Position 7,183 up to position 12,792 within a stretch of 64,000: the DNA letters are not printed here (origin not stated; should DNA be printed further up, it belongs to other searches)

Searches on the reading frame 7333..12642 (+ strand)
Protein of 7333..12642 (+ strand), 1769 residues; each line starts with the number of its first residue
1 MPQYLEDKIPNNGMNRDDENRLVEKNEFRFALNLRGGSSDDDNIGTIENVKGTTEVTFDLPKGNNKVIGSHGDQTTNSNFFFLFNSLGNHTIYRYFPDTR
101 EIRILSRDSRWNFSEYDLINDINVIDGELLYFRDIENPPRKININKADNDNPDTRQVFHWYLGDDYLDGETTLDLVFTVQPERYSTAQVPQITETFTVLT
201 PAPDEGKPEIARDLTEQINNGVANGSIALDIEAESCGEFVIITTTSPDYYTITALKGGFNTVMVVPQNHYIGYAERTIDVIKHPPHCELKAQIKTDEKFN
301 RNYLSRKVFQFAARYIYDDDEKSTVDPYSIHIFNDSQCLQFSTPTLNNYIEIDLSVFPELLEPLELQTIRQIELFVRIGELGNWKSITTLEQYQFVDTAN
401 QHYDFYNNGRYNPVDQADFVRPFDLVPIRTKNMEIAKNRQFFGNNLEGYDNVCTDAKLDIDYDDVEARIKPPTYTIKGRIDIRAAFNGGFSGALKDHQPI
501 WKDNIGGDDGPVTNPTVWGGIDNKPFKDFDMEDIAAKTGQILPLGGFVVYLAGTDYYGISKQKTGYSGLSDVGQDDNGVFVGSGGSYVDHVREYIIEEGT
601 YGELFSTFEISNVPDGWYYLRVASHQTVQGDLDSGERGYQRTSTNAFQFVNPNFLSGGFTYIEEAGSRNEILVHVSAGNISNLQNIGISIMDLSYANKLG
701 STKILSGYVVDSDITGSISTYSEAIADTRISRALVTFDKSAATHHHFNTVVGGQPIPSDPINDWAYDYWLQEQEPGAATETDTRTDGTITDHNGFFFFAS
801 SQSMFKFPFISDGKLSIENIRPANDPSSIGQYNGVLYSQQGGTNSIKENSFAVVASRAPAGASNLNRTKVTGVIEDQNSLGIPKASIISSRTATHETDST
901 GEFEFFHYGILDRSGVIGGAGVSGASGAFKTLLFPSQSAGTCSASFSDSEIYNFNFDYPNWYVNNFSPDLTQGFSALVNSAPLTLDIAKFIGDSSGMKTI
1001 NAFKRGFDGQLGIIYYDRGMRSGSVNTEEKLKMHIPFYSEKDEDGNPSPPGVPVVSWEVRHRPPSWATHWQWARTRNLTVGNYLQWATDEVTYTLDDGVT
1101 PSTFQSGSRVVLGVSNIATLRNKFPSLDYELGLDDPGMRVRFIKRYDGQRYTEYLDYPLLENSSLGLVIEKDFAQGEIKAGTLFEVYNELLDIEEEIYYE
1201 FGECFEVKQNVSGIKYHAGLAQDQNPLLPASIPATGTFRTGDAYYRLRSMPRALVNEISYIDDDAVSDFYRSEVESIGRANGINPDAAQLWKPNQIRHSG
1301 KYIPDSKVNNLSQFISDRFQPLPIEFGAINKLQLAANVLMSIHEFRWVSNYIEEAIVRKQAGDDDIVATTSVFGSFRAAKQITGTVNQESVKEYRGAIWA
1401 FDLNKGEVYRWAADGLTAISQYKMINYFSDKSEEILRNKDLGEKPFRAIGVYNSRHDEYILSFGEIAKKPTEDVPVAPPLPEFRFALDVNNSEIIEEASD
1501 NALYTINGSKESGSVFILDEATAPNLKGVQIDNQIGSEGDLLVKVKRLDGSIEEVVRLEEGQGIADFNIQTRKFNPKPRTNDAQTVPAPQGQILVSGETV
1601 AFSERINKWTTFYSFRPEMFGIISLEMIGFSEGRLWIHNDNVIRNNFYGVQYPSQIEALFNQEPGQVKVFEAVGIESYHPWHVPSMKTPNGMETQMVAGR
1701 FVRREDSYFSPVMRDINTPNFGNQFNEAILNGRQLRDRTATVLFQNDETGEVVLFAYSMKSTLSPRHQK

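Call 9: search_protein_families(library=phrogs, proteins=[window:7333-12642:+])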
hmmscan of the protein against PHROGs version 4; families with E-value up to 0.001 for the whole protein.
window:7333-12642:+ (1769 aa): 3 families
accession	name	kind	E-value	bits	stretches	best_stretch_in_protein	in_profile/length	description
phrog_14478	-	head and packaging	1.9e-49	169.3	4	273-461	161-350/1474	virion structural protein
phrog_18548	-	unknown function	3.2e-19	70.6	1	1598-1711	3-116/241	-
phrog_38031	-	unknown function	3.2e-18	66.9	1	1576-1732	177-331/460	-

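Call 65: search_solved_structures(query=window:7333-12642:+, max_evalue=1)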
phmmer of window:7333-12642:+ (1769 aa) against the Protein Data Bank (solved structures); distinct sequences matched with E-value up to 1: 0.
